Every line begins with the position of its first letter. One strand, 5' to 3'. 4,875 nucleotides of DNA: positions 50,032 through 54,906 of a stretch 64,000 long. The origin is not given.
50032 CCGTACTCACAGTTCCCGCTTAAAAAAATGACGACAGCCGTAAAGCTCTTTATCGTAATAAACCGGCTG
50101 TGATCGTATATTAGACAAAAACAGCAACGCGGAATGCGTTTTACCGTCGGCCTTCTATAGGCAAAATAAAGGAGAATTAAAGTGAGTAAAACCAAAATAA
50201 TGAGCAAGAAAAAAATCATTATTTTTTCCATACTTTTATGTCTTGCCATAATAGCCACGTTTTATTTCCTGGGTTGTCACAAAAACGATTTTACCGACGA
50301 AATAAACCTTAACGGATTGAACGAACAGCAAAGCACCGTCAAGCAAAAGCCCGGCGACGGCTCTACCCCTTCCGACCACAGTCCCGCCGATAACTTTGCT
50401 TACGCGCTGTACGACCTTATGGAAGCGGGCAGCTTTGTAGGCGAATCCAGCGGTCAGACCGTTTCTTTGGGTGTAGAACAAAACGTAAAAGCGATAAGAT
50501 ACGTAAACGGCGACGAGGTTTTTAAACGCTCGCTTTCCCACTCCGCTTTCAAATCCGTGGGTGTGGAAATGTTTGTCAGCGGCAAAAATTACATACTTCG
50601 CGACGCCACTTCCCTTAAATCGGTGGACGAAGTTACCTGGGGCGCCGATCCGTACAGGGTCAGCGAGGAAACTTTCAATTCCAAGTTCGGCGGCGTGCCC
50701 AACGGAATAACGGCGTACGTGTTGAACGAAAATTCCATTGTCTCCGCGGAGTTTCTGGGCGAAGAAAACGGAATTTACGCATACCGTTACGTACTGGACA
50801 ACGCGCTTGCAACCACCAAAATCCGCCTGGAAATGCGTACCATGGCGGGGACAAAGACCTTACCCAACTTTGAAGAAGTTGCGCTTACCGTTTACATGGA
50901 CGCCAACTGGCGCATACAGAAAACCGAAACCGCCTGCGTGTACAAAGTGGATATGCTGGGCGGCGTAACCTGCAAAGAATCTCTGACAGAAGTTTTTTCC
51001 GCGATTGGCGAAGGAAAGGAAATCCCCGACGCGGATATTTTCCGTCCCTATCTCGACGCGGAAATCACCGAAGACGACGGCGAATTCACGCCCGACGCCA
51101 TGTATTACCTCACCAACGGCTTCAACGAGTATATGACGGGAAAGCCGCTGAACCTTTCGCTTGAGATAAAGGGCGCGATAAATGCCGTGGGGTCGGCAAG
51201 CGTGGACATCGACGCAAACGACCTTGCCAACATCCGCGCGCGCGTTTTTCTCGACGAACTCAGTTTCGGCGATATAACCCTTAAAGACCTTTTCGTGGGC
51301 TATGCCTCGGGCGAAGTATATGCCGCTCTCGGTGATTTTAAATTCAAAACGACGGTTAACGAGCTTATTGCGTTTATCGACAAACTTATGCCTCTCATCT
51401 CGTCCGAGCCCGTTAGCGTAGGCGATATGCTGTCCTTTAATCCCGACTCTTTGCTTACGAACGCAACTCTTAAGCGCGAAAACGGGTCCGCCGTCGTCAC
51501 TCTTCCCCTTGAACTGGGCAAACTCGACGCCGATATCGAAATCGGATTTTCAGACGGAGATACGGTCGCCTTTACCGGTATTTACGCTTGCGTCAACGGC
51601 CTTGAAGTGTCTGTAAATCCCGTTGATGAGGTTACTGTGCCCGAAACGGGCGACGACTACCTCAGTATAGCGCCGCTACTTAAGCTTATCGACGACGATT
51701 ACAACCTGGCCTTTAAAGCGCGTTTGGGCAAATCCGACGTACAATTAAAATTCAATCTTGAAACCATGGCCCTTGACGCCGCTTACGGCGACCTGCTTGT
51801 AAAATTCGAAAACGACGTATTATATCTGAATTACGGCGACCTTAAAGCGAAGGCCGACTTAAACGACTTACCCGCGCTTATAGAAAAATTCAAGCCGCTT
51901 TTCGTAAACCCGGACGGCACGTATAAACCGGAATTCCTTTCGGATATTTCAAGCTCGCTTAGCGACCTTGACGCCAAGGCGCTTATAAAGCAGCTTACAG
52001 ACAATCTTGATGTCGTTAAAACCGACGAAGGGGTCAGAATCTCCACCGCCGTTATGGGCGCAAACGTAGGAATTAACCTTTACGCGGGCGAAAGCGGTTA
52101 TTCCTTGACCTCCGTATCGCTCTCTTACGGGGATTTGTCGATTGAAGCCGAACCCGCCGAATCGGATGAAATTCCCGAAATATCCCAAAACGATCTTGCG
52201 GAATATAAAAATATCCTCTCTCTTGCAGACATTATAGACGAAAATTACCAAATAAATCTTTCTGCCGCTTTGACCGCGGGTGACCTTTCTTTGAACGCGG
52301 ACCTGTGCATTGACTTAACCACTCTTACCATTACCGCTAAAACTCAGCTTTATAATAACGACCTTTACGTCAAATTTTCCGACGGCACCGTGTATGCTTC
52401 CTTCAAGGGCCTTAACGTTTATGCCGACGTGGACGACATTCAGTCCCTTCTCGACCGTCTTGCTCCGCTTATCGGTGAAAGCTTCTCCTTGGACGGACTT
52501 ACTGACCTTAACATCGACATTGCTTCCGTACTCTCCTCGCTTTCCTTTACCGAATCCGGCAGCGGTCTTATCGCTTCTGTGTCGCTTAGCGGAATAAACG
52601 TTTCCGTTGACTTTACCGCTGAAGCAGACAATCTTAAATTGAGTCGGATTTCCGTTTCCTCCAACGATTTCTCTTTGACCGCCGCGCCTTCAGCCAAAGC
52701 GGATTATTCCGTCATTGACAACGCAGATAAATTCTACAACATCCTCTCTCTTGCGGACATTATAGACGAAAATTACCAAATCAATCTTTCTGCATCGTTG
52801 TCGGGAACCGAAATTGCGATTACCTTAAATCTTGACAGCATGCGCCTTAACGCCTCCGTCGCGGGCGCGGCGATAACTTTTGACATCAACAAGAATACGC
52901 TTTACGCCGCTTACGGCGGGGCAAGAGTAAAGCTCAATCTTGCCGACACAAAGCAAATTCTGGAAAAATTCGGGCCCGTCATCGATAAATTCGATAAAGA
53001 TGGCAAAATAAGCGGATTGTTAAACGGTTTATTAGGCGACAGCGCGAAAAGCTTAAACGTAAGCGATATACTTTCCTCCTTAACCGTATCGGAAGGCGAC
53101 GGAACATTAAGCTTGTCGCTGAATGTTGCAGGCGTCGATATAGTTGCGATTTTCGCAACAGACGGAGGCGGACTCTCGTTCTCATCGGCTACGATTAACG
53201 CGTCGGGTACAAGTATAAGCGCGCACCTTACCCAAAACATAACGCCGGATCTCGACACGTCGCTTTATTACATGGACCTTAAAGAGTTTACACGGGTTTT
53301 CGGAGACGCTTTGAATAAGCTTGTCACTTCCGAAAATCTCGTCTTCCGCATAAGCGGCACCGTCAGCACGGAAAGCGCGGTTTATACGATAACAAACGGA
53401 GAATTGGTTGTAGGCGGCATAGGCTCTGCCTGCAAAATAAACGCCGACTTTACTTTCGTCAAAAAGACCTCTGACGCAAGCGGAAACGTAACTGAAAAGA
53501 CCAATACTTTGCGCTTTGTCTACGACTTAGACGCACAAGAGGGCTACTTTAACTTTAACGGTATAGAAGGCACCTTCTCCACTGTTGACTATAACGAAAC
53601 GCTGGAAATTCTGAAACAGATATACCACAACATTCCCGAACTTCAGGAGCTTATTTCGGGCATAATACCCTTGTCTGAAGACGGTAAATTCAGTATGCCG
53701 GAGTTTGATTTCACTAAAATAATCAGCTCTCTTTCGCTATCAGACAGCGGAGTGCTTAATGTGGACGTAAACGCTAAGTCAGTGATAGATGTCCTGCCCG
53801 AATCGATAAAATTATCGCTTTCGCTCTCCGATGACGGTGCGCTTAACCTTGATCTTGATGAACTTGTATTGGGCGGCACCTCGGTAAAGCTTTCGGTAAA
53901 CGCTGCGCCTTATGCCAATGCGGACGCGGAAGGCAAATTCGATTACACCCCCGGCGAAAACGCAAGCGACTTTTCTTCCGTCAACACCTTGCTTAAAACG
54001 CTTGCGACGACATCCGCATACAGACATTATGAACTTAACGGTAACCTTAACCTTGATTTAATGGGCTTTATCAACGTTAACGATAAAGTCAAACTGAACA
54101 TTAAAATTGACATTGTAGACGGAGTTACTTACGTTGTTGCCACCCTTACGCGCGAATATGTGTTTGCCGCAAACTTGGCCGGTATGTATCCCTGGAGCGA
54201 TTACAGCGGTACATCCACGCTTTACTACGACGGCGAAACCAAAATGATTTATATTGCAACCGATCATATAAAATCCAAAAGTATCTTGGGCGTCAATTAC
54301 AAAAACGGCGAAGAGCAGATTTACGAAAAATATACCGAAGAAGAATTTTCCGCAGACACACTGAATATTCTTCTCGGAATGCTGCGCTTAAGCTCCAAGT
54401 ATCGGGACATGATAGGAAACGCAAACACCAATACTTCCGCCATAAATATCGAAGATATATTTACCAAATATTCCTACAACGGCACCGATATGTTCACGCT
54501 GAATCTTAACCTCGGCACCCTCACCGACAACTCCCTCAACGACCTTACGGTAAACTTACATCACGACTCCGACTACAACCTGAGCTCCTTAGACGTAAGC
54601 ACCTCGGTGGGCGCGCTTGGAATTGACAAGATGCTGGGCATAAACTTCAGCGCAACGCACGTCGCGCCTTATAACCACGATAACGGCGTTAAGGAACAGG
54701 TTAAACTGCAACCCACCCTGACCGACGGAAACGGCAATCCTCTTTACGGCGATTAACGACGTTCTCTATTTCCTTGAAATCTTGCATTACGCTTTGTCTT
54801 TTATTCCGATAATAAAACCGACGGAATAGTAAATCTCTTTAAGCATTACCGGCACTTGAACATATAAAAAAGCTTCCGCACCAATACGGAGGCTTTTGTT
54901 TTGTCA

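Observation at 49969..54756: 1524-aa membrane-anchored protein made of ~180-aa modules with no recognisable family, possibly AraC-controlled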

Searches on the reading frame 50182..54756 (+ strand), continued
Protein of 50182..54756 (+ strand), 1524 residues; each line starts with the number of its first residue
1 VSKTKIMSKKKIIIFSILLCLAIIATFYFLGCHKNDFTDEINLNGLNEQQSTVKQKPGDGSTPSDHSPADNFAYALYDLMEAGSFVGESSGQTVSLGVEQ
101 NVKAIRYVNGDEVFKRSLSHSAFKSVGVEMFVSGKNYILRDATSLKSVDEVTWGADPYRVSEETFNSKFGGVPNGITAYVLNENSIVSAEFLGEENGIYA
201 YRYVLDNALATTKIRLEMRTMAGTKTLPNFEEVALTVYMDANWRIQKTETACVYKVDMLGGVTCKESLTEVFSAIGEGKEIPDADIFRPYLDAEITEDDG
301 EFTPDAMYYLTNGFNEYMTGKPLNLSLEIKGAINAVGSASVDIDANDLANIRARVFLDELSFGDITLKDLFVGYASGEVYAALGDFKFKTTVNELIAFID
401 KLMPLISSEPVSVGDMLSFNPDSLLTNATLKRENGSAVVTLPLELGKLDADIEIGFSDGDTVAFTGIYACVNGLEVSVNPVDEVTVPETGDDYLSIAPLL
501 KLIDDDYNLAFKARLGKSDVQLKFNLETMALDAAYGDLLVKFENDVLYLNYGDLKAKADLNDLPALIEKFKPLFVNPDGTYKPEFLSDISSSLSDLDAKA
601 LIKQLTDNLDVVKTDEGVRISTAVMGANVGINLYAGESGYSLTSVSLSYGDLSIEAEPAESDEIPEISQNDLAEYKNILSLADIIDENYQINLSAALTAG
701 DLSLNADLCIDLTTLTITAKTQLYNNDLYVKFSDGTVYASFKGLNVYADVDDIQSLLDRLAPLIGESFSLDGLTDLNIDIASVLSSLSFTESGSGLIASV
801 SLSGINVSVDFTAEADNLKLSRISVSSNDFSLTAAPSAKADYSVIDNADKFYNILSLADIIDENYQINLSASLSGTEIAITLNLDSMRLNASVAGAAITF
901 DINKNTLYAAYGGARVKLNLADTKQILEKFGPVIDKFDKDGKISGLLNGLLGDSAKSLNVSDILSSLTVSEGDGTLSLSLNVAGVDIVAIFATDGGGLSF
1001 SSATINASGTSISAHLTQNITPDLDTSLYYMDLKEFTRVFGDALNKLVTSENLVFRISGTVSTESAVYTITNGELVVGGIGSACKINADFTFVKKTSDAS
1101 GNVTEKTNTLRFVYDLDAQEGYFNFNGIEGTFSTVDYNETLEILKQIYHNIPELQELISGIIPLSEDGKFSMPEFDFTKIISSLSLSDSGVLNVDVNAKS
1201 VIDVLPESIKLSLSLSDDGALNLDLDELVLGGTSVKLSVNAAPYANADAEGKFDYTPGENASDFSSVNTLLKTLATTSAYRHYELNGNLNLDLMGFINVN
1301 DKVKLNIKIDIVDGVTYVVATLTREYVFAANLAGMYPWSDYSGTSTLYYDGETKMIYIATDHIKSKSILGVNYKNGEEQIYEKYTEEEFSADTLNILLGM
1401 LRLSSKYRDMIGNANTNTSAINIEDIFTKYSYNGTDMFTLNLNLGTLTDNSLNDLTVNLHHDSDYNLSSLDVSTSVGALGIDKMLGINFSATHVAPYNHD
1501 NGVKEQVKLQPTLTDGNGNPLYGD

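Call 25: find_related_loci(query=A1, collection=genome_contigs, flank=6000)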
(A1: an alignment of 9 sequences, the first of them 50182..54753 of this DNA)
Query A1 (1524 aa) in genome_contigs; peptide patterns used: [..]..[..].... (x = any residue, [..] = any of these).
67 stretches matched a pattern; 20 encode a relative of the query (tblastn E <= 1e-3); 20 distinct loci.
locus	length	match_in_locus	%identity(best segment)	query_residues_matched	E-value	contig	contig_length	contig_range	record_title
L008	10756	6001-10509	76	15-1522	0e+0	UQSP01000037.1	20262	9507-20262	uncultured Clostridiales bacterium isolate UMGS606 genome assembly, contig: NODE_906_length_20262_cov_12.305439, whole g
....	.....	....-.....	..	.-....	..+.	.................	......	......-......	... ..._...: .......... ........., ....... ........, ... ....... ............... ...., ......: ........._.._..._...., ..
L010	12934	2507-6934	34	5-1479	0e+0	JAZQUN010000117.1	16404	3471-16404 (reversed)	MAG: Clostridia bacterium isolate T1900045180_TC20190176.MAGScoT_cleanbin_000026 SGB_5232_k141_1558252, whole genome sho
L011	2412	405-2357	55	1-1015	0e+0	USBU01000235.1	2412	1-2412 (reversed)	uncultured Clostridiales bacterium isolate UMGS1569 genome assembly, contig: NODE_7598_length_2412_cov_4.552397, whole g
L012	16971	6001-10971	35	5-1492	1e-167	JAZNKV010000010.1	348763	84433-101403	MAG: Christensenellaceae bacterium isolate T1900044673_TS20190139.MAGScoT_cleanbin_000014 SGB_1606_k141_3099258, whole g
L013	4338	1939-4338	39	8-986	7e-172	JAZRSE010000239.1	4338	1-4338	MAG: Candidatus Scatosoma sp. isolate T1900045348_YK20190038.MAGScoT_cleanbin_000052 SGB_6729_k141_1770255, whole genome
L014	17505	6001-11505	35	5-1492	3e-159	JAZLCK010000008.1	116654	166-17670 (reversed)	MAG: Christensenellaceae bacterium isolate T1900045051_TC20190044.MAGScoT_cleanbin_000007 SGB_4524_k141_4258486, whole g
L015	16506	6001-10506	35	13-1506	0e+0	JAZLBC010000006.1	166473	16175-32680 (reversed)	MAG: Christensenellaceae bacterium isolate T1900045067_TC20190061.MAGScoT_cleanbin_000009 SGB_4605_k141_814538, whole ge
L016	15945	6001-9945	35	12-1499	4e-146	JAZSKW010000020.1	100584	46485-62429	MAG: Christensenellaceae bacterium isolate T1900044559_TS20190025.MAGScoT_cleanbin_000013 SGB_351_k141_688655, whole gen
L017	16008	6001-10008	37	5-1517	1e-172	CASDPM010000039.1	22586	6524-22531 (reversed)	uncultured Firmicutes bacterium isolate CO.B38.metabat-bins.215 genome assembly, contig: CO.B38.metabat-bins.215.fa_k141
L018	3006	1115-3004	39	8-985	1e-135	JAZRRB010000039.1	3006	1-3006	MAG: Candidatus Scatosoma sp. isolate T1900045356_YK20190046.MAGScoT_cleanbin_000055 SGB_6796_k141_1813682, whole genome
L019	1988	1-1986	37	125-790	1e-128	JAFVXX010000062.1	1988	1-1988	MAG: Clostridia bacterium isolate RGIG5495 Sheep_Colon.Co__c1153427, whole genome shotgun sequence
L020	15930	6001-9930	33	5-1492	2e-116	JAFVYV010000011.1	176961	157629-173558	MAG: Clostridia bacterium isolate RGIG5519 Sheep_Colon.Co__c2056857, whole genome shotgun sequence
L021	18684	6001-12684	28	1-1508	1e-116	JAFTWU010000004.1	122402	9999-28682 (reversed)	MAG: Clostridia bacterium isolate RGIG4221 Roe_deer_Colon-4__c2133, whole genome shotgun sequence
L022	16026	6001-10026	37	5-1519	2e-166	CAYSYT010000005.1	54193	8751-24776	MAG TPA_asm: uncultured Christensenella sp. isolate SRP350583_co2_471 genome assembly, contig: NODE_695_length_54193_cov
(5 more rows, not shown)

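Call 28: search_solved_structures(query=A1, max_evalue=1)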
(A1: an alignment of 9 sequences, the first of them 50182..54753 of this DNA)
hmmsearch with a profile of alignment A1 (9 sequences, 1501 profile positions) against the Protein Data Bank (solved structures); distinct sequences matched with E-value up to 1: 0.

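Call 63: search_protein_families(library=padloc, proteins=[window:50182-54756:+], max_evalue=0.01)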
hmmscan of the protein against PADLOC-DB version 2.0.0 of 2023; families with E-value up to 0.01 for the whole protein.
window:50182-54756:+ (1524 aa): 0 families

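Call 64: search_protein_families(library=phrogs, proteins=[window:50182-54756:+], max_evalue=0.01)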
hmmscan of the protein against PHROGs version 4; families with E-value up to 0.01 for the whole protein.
window:50182-54756:+ (1524 aa): 0 families

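Call 66: find_encoding_contigs(protein=P0050, flank=8000, max_places=2)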
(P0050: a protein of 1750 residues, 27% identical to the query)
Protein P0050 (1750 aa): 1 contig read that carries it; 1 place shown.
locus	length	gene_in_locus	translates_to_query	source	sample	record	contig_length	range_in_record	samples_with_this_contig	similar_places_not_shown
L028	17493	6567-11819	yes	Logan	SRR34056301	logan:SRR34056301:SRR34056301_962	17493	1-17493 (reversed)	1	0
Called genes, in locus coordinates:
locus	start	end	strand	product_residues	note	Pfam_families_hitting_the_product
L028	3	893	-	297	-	?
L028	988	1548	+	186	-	PF07670:Gate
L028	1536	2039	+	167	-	PF07670:Gate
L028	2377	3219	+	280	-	PF02645:DegV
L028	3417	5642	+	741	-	PF19732:SpoIIE_N, PF07228:SpoIIE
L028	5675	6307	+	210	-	PF14602:Hexapep_2 (faint), PF24894:Hexapep_GlmU (faint), PF25084:LbH_EIF2B, PF25087:GMPPB_C (weak), PF25247:LbH_GLGC (faint), PF00132:Hexapep, PF25087:GMPPB_C, PF00132:Hexapep (weak)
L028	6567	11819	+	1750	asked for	-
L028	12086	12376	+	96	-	-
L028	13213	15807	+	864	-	PF00171:Aldedh, PF00465:Fe-ADH, PF13685:Fe-ADH_2 (weak), PF25137:ADH_Fe_C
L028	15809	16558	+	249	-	PF01636:APH, PF19974:TCAD9, PF01163:RIO1 (weak)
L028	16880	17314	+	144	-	-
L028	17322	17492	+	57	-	?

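Call 67: find_encoding_contigs(protein=P0052, flank=8000, max_places=2)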
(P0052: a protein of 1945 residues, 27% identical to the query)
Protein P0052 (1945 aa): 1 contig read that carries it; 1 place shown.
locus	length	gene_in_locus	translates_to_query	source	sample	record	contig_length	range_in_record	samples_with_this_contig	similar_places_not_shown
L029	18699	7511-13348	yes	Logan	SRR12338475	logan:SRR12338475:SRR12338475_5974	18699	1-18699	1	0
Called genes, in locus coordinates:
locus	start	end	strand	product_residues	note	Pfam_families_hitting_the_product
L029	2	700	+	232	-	?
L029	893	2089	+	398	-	PF03315:SDH_beta, PF03313:SDH_alpha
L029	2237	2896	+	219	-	PF00702:Hydrolase, PF12710:HAD, PF13419:HAD_2, PF13242:Hydrolase_like (weak)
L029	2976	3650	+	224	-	PF00072:Response_reg, PF00486:Trans_reg_C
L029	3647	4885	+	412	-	PF00512:HisKA, PF02518:HATPase_c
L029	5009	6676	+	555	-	PF04231:Endonuclease_1, PF02368:Big_2, PF26918:Ig_Eae (weak), PF26182:Ig_NUP210_5th (weak)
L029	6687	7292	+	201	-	-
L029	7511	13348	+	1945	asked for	-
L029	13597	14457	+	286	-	PF02535:Zip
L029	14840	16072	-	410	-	PF02073:Peptidase_M29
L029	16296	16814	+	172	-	PF00160:Pro_isomerase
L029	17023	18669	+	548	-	PF00485:PRK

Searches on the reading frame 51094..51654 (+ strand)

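Call 29: search_protein_families(library=pfam, proteins=[window:51094-51654:+], max_evalue=10)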
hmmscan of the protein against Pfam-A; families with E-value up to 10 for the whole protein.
window:51094-51654:+ (187 aa): 2 families
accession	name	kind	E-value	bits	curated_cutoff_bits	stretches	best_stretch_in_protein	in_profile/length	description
PF19863.4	DUF6337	-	0.27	10.9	25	1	4-95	197-286/353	Family of unknown function (DUF6337)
PF25364.1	PH_NDK7_N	-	0.28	11.8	100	1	39-70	35-64/89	Nucleoside diphosphate kinase 7 N-terminal PH domain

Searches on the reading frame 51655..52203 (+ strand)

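Call 29: search_protein_families(library=pfam, proteins=[window:51655-52203:+], max_evalue=10)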
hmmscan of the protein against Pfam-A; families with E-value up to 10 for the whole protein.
window:51655-52203:+ (183 aa): 1 family
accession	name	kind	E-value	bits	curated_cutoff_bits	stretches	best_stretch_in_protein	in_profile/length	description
PF04458.17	DUF505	-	0.15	10.9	28.7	1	97-140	502-544/622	Protein of unknown function (DUF505)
